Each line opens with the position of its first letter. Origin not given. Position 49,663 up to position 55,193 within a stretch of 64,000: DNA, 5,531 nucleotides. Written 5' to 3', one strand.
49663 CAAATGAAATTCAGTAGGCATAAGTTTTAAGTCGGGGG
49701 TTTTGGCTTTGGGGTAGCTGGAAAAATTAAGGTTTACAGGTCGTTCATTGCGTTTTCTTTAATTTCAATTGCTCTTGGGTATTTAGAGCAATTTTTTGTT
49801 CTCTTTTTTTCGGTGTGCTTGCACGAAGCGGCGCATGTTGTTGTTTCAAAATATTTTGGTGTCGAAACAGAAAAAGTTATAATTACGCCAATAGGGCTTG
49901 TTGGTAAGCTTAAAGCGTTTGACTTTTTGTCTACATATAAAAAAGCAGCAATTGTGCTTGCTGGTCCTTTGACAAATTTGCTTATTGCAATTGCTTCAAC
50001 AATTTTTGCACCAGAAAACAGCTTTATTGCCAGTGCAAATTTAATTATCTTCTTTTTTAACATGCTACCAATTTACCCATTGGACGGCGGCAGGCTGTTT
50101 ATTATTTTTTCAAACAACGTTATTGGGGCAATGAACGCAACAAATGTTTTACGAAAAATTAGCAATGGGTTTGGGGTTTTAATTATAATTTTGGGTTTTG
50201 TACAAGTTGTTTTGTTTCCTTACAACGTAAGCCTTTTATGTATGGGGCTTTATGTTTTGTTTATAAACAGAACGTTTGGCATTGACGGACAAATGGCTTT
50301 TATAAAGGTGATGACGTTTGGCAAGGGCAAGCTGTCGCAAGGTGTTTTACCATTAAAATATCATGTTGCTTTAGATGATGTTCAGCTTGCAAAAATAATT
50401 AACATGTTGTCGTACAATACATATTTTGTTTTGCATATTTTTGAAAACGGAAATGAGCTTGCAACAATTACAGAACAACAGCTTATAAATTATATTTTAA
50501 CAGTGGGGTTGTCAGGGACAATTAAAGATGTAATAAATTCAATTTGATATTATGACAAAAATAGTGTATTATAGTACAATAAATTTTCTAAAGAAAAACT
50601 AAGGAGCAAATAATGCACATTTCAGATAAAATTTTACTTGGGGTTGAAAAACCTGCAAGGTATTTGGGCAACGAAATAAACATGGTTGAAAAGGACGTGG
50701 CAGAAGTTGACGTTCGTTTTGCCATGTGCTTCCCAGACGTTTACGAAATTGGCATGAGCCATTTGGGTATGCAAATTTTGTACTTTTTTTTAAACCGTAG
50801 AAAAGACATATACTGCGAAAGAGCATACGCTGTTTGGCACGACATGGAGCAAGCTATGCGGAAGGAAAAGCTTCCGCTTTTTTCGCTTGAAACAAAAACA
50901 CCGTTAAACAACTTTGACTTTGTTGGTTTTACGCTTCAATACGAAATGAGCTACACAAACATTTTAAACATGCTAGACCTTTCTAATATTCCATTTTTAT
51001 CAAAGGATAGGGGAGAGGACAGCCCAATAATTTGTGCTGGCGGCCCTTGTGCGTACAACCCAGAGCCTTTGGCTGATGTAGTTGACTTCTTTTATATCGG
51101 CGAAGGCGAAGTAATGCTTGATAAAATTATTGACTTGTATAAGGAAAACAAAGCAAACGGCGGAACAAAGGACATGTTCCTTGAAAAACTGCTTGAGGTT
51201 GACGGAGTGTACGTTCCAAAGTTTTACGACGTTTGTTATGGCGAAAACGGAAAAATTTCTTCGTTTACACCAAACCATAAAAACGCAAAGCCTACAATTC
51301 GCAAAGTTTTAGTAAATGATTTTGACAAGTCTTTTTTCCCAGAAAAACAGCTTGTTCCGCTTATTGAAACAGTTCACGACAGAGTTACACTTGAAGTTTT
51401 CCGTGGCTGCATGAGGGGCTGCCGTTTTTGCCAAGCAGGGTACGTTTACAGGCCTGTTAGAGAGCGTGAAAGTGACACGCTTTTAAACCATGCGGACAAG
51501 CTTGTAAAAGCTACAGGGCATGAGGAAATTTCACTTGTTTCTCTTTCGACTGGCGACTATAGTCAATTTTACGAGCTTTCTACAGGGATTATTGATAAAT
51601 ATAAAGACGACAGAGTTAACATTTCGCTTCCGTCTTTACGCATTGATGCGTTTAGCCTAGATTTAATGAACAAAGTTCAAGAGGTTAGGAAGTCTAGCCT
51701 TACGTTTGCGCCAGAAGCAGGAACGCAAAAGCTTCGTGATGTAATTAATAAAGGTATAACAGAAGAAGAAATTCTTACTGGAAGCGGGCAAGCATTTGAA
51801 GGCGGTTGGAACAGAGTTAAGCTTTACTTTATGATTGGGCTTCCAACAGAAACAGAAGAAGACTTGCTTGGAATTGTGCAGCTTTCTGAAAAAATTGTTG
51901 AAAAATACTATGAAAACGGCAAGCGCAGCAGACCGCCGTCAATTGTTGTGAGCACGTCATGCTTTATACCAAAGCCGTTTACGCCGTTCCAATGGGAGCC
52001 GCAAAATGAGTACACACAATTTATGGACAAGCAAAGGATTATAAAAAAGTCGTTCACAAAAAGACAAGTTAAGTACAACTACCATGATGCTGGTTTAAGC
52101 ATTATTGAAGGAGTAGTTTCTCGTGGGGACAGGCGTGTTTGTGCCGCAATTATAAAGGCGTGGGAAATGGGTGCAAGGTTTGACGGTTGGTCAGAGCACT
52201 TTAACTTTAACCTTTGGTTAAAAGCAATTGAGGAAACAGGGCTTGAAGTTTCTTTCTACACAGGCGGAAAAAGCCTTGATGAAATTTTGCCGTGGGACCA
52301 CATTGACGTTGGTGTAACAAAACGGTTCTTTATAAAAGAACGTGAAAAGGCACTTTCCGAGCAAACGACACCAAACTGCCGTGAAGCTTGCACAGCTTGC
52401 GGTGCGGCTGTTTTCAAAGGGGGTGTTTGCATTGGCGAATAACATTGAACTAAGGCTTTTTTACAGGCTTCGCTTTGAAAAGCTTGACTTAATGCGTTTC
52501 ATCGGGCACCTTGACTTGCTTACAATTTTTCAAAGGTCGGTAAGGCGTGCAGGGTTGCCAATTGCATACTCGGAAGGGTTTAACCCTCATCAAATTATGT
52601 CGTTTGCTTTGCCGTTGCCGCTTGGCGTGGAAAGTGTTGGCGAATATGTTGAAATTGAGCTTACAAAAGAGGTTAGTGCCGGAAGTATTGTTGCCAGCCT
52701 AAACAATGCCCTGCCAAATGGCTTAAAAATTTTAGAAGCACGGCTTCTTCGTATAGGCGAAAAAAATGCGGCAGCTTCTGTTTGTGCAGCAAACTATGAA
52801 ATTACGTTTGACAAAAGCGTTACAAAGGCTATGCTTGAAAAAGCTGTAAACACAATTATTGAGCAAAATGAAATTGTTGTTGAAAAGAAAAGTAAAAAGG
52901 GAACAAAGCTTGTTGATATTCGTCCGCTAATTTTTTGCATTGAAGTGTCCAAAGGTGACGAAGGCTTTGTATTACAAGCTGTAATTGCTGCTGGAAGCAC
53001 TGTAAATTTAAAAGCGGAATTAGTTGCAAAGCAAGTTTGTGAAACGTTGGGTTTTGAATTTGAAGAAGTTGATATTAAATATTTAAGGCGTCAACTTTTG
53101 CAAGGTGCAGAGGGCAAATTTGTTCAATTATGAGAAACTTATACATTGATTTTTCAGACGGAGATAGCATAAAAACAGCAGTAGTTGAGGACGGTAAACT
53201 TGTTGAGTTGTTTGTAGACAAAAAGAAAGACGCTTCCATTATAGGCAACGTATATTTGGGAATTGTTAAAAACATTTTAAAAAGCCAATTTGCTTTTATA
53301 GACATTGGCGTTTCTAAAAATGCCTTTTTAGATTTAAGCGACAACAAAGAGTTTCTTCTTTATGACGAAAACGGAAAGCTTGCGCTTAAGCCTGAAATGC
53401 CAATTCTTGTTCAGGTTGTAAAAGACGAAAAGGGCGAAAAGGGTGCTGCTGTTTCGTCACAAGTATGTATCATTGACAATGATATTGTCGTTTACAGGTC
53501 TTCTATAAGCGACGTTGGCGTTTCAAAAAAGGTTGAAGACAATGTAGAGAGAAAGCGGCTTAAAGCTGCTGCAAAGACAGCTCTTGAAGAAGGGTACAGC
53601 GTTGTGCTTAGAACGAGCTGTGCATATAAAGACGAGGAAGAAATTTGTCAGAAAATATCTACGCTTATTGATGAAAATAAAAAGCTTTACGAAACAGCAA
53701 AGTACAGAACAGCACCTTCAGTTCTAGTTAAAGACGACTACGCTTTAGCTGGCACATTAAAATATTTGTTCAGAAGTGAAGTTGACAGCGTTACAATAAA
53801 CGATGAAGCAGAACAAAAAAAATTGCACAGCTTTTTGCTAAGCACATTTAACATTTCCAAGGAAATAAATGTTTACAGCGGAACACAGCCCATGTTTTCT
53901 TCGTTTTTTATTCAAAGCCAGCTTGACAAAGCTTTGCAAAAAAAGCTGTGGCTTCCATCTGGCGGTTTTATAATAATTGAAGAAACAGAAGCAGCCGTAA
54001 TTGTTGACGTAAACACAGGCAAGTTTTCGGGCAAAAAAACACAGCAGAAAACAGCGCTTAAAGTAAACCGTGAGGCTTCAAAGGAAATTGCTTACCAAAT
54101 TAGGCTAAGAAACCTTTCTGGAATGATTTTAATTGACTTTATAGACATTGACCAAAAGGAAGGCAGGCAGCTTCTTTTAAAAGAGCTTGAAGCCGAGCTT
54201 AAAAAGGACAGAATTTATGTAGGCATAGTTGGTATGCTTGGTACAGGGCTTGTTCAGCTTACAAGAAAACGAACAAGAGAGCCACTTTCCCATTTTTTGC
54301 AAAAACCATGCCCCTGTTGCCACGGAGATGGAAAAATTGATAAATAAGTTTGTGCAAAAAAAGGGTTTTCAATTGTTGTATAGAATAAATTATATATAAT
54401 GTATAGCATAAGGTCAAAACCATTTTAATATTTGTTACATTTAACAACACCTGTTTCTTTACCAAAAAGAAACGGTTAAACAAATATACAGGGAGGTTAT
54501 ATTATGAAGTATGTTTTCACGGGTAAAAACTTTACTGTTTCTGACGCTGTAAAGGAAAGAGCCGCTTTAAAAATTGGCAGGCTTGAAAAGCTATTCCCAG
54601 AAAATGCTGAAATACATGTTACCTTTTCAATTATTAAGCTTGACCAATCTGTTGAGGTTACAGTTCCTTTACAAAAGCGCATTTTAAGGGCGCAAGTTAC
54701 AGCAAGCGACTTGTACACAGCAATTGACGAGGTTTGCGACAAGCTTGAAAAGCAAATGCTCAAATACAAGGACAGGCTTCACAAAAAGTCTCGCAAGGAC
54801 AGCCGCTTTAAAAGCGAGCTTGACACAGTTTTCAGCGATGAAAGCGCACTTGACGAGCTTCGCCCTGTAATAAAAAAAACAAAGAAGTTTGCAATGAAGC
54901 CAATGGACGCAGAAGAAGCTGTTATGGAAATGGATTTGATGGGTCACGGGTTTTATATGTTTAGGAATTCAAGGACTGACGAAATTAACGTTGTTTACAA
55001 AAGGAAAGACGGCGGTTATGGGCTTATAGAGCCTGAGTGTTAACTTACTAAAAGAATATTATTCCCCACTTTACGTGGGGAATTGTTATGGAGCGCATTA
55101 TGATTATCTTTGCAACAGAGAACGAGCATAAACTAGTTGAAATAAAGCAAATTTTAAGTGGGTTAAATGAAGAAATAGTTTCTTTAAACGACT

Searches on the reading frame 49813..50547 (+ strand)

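Call 51: search_protein_families(library=pfam, proteins=[window:49813-50547:+], max_evalue=0.00001)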
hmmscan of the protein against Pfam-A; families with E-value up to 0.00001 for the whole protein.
window:49813-50547:+ (244 aa): 1 family
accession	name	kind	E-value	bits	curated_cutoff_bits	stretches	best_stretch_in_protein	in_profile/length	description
PF02163.28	Peptidase_M50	-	2.6e-13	50.2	27.2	2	2-65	11-99/221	Peptidase family M50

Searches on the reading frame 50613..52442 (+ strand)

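Call 51: search_protein_families(library=pfam, proteins=[window:50613-52442:+], max_evalue=0.00001)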
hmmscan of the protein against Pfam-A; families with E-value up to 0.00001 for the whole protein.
window:50613-52442:+ (609 aa): 2 families
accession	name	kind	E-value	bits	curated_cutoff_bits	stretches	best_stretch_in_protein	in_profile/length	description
PF19864.5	Radical_SAM_N2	-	1.3e-66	223.2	29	1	52-202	1-151/151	Radical SAM proteins, N-terminal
PF04055.27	Radical_SAM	-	1.3e-19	71.5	29.5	1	261-423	2-164/166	Radical SAM superfamily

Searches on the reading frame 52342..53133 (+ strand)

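Call 51: search_protein_families(library=pfam, proteins=[window:52342-53133:+], max_evalue=0.00001)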
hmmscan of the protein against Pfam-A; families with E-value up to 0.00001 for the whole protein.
window:52342-53133:+ (263 aa): 1 family
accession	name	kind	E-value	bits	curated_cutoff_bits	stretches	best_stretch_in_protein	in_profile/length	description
PF10105.14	DUF2344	-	1e-58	198.5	23.8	1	41-224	2-175/176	Uncharacterized protein conserved in bacteria (DUF2344)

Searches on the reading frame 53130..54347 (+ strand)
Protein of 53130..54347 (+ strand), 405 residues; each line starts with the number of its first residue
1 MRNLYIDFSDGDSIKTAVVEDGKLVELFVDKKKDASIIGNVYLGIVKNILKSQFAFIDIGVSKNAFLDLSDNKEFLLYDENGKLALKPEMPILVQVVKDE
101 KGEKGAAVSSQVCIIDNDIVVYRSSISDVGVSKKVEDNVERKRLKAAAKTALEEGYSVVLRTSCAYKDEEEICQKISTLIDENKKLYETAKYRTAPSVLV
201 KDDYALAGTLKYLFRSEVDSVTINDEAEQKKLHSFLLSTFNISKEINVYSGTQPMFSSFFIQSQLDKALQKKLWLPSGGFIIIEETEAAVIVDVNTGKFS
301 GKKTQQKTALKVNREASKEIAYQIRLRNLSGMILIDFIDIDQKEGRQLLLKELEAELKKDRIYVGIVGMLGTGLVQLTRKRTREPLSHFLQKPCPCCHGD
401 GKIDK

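Call 51: search_protein_families(library=pfam, proteins=[window:53130-54347:+], max_evalue=0.00001)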
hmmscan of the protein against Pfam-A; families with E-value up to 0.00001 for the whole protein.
window:53130-54347:+ (405 aa): 1 family
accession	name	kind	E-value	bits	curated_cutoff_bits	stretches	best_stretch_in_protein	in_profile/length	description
PF10150.14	RNase_E_G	-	2.2e-76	257.3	25.5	1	119-382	6-270/270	Ribonuclease E/G family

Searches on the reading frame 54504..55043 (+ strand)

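Call 51: search_protein_families(library=pfam, proteins=[window:54504-55043:+], max_evalue=0.00001)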
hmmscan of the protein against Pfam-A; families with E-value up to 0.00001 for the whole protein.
window:54504-55043:+ (179 aa): 2 families
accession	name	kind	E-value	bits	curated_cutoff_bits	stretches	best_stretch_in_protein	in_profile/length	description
PF16321.10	Ribosom_S30AE_C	-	2.6e-28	97.9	25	1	120-174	3-57/57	Sigma 54 modulation/S30EA ribosomal protein C terminus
PF02482.25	Ribosomal_S30AE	-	4.2e-23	82.3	23.7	1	4-92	2-87/88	Sigma 54 modulation protein / S30EA ribosomal protein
